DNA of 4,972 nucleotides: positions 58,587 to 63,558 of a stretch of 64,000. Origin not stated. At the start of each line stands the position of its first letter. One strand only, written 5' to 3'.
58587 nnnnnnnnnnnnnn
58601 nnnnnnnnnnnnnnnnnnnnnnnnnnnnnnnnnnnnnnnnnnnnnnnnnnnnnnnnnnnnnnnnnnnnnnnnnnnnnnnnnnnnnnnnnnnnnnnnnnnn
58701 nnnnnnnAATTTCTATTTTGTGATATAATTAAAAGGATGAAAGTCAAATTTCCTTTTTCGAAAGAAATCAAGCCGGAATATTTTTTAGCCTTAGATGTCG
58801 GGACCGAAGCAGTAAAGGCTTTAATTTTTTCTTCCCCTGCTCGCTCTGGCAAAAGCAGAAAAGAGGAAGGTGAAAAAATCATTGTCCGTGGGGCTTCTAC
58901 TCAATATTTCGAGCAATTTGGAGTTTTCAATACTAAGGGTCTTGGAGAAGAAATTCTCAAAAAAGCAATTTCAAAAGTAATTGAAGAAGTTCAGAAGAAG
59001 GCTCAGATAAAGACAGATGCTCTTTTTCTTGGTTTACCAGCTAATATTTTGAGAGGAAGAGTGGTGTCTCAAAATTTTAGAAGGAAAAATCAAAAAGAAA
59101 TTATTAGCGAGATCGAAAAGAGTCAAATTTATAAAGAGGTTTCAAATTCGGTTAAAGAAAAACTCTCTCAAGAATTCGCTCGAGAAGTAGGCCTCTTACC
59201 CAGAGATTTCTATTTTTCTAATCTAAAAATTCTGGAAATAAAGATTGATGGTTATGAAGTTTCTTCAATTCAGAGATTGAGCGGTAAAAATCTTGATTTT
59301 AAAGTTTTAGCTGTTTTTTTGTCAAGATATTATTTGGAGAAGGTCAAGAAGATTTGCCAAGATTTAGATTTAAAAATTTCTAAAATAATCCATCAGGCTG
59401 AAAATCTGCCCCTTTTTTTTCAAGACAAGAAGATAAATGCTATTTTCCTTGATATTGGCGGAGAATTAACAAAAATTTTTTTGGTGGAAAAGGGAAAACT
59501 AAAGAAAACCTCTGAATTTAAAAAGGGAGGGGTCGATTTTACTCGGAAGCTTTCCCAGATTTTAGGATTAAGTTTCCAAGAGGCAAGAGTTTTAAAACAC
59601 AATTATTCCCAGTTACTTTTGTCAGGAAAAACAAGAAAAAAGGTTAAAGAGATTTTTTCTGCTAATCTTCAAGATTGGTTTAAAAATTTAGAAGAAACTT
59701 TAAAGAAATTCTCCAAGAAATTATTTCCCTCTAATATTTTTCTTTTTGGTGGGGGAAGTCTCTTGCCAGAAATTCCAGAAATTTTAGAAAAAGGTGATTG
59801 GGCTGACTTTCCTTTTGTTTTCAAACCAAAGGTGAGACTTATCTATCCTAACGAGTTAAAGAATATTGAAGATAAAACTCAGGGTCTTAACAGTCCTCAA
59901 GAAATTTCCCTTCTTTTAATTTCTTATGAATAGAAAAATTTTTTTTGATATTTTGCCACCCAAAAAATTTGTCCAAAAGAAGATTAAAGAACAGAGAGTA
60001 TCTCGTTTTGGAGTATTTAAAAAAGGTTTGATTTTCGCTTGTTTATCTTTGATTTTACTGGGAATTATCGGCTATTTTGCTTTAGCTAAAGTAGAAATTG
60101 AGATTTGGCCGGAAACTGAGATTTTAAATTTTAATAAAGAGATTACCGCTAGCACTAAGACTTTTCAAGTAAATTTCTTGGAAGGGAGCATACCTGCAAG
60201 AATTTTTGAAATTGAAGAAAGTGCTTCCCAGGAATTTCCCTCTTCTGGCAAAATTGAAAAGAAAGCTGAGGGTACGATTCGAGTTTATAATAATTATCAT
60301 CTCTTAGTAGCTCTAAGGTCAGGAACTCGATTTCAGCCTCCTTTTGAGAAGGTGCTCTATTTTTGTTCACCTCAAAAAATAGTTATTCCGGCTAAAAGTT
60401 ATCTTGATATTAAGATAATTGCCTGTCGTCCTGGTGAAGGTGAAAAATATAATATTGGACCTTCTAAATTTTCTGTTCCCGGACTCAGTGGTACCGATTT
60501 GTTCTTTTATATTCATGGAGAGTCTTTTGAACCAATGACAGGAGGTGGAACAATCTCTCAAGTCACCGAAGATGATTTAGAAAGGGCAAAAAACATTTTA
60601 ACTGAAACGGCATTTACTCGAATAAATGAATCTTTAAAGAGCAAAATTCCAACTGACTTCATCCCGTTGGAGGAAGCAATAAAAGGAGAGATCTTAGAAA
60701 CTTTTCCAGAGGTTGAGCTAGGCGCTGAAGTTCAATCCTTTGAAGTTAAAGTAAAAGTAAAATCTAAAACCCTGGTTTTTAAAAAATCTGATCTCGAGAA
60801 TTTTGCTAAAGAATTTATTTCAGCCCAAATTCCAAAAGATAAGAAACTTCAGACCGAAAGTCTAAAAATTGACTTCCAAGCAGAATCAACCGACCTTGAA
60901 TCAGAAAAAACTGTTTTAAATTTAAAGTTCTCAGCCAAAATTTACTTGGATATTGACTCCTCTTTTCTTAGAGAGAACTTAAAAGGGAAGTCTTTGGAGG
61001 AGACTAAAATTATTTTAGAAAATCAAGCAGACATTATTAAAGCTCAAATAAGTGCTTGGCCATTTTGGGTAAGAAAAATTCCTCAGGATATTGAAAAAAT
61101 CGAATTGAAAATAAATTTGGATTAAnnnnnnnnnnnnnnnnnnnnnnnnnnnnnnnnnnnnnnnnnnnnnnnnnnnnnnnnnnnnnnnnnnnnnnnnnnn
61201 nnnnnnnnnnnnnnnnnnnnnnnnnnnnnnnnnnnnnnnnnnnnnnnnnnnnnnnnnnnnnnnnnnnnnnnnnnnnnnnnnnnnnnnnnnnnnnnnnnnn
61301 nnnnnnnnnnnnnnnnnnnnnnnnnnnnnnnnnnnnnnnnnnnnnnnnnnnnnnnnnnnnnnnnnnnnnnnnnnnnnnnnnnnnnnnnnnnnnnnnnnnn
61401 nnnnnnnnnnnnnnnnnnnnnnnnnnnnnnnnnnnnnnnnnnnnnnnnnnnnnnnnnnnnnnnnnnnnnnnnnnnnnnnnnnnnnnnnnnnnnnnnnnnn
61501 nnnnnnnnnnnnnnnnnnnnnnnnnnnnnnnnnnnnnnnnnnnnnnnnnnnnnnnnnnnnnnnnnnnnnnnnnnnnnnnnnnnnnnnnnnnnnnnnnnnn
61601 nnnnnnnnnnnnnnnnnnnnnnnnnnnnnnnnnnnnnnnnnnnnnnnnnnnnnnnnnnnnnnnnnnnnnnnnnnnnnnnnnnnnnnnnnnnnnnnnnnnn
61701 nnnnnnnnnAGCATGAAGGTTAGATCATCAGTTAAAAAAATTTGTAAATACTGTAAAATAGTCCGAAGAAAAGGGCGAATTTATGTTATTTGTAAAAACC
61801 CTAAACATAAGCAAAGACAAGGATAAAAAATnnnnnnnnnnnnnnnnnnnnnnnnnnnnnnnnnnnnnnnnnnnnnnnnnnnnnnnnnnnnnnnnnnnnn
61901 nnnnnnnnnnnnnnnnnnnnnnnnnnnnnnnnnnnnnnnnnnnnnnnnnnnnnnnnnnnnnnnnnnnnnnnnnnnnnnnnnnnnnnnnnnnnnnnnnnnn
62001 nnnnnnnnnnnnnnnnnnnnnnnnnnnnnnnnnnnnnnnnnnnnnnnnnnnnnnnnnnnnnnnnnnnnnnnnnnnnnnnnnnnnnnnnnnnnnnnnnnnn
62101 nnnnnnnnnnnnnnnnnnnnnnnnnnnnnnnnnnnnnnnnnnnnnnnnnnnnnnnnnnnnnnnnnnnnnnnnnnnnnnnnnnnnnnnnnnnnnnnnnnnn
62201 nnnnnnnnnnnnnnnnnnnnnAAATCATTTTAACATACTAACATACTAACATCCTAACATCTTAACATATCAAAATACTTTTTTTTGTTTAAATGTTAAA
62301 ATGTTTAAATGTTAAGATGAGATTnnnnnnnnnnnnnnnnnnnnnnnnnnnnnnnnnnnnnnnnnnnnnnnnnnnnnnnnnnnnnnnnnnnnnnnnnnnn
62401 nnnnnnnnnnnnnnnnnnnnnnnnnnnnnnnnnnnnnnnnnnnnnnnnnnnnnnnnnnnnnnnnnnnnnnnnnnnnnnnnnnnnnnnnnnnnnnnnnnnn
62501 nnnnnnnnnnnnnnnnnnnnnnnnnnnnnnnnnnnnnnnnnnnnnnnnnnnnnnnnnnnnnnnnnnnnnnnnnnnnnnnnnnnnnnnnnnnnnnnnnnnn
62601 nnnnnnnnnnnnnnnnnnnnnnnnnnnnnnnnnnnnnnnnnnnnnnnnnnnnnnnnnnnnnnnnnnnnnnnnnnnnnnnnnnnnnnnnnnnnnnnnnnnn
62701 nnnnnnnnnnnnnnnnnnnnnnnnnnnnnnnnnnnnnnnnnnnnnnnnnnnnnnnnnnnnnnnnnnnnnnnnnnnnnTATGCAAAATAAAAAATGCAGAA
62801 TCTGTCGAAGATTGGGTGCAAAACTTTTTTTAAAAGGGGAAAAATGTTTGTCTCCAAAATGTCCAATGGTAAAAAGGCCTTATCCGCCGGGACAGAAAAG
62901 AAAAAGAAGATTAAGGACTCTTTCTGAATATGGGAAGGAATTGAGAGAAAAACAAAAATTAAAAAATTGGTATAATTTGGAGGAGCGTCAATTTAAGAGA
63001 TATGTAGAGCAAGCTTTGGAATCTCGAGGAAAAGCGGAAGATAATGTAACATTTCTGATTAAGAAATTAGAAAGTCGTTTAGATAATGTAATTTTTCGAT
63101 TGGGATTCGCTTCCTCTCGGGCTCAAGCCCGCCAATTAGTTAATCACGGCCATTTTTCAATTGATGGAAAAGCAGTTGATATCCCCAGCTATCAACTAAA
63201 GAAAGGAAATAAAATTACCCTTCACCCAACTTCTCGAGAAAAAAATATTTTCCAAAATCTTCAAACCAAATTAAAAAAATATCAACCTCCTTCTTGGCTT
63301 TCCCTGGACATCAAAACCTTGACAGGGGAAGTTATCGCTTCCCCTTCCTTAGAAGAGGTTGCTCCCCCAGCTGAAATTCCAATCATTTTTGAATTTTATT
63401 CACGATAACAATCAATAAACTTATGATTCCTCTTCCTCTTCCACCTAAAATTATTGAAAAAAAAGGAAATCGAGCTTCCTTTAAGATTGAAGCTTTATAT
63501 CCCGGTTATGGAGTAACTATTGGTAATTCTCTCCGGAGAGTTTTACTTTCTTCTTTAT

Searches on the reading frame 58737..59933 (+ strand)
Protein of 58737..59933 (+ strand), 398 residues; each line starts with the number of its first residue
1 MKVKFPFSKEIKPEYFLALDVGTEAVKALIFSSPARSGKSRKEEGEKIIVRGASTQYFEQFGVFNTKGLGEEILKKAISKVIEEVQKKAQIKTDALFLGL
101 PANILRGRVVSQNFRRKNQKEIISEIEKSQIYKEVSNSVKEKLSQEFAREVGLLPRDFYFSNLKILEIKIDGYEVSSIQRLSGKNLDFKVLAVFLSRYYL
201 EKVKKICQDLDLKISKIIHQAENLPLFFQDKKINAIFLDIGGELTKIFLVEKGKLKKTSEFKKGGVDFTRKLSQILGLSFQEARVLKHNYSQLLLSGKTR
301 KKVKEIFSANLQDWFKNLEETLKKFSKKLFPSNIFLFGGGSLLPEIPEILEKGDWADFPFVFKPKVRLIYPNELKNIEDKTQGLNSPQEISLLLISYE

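Call 10: search_protein_families(library=pfam, proteins=[window:58737-59933:+], max_evalue=0.01)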
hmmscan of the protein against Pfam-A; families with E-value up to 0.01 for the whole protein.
window:58737-59933:+ (398 aa): 3 families
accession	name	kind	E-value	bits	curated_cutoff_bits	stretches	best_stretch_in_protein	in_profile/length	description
PF14450.12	FtsA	-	7.1e-12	46.2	31.8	1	237-380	2-114/127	Cell division protein FtsA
PF11104.14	PilM_2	-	0.0055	16.1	27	0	235-351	182-295/340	Type IV pilus assembly protein PilM;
PF06723.19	MreB_Mbl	-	0.0063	15.8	27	0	297-352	240-295/327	MreB/Mbl protein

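Call 42: search_protein_families(library=ncbifam, proteins=[window:58737-59933:+], max_evalue=1)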
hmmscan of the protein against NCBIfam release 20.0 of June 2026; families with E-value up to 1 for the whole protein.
window:58737-59933:+ (398 aa): 10 families
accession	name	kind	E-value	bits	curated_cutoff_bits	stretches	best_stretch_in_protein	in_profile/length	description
TIGR01174.1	ftsA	equivalog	8.6e-16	58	175.85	1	71-310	46-273/371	cell division protein FtsA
TIGR02529.1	EutJ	subfamily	1.4e-05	24.7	152.1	1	234-352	109-216/239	ethanolamine utilization protein EutJ family protein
NF011660.0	PRK15080.1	equivalog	1.8e-05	24.1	182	1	234-352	142-249/277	ethanolamine utilization protein EutJ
TIGR01175.1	pilM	subfamily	0.00013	21.1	133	1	231-351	186-303/348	type IV pilus assembly protein PilM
NF045748.1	MPN316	equivalog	0.0045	16.2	500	1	155-272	119-241/424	MPN316 family protein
TIGR01311.1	glycerol_kin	equivalog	0.0078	14.6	590.35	1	15-165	2-138/496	glycerol kinase GlpK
NF045709.1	Amuc_1101_fam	equivalog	0.01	14.7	650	1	230-305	175-249/608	Amuc_1101 family PilM-like pilus complex protein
NF010769.0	PRK14172.1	equivalog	0.013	14.7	392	1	64-133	64-132/278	bifunctional 5,10-methylene-tetrahydrofolate dehydrogenase/ 5,10-methylene-tetrahydrofolate cyclohydrolase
NF000756.0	PRK00047.1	subfamily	0.013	13.9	498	1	13-166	4-143/502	glycerol kinase GlpK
NF007992.0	PRK10719.1-3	equivalog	0.021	13.6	598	1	227-302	139-216/478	ethanolamine ammonia-lyase reactivating factor EutA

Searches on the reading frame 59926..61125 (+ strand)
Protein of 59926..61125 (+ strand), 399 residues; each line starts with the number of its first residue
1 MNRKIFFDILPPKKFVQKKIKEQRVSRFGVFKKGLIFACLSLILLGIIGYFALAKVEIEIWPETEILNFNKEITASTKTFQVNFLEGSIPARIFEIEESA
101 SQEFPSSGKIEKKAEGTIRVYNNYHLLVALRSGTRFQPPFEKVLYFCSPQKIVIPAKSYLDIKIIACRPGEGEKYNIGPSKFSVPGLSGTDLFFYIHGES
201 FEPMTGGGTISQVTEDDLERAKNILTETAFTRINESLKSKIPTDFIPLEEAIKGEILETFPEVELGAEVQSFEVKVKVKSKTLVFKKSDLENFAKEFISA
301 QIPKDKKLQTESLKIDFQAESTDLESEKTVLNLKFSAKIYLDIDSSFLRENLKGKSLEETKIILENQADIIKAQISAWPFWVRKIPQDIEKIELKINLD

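Call 10: search_protein_families(library=pfam, proteins=[window:59926-61125:+], max_evalue=0.01)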
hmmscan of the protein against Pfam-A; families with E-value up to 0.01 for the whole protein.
window:59926-61125:+ (399 aa): 0 families

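Call 42: search_protein_families(library=ncbifam, proteins=[window:59926-61125:+], max_evalue=1)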
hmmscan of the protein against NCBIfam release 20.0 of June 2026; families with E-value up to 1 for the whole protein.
window:59926-61125:+ (399 aa): 0 families

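Call 44: find_homologous_proteins(query=window:59926-61122:+)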
Query window:59926-61122:+ (399 aa): 511 proteins with E <= 0.001 among 7059 candidates; the best 120 are listed.
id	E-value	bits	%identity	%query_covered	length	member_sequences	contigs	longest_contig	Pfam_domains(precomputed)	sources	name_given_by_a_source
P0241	6.5e-244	827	96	100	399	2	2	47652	-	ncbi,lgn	-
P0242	2.0e-206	704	83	100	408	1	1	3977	-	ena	-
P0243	1.9e-200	684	80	100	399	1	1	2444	-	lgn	-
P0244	1.4e-194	665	78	100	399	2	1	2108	-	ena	-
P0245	2.5e-175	601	70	100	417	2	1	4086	-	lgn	-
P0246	6.7e-175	600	69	100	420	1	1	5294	-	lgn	-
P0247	4.7e-167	574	68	100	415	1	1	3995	-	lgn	-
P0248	6.5e-165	567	67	100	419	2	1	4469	-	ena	-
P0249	9.7e-164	563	64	100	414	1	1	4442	-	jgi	-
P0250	7.7e-162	557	65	99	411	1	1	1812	-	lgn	-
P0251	1.1e-156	540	64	100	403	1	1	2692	-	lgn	-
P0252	1.1e-154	533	59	100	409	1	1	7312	-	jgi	jgi:hypothetical protein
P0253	4.4e-154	531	65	100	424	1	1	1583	-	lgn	-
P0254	2.1e-153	529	64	100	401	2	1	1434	-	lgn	-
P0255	5.5e-150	518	62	100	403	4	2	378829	-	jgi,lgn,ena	jgi:hypothetical protein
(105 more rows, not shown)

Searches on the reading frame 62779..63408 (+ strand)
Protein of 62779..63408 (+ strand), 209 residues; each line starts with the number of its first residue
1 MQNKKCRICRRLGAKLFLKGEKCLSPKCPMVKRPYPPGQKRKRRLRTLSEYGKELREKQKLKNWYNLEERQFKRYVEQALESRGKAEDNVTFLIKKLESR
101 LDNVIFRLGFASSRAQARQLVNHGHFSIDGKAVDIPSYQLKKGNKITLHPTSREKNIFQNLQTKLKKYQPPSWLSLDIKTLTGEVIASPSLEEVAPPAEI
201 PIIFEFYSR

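Call 29: find_encoding_contigs(protein=window:62779-63408:+, flank=10000, max_places=3)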
Protein window:62779-63408:+ (209 aa): 1 contig read that carries it; 1 place shown.
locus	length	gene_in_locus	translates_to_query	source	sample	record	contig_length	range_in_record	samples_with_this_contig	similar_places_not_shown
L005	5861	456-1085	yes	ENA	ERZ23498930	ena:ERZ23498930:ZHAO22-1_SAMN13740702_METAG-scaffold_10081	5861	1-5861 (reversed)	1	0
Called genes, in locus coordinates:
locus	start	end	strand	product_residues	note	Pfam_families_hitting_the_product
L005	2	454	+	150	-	PF00411:Ribosomal_S11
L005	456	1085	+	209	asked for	PF00163:Ribosomal_S4, PF01479:S4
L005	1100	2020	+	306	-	PF01193:RNA_pol_L, PF01000:RNA_pol_A_bac, PF03118:RNA_pol_A_CTD, PF14520:HHH_5 (faint)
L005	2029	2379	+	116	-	PF01196:Ribosomal_L17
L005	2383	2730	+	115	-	PF00572:Ribosomal_L13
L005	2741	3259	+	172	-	PF00380:Ribosomal_S9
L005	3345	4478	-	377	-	PF07690:MFS_1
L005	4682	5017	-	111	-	PF07883:Cupin_2 (weak)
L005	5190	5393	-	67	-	-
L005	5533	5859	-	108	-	?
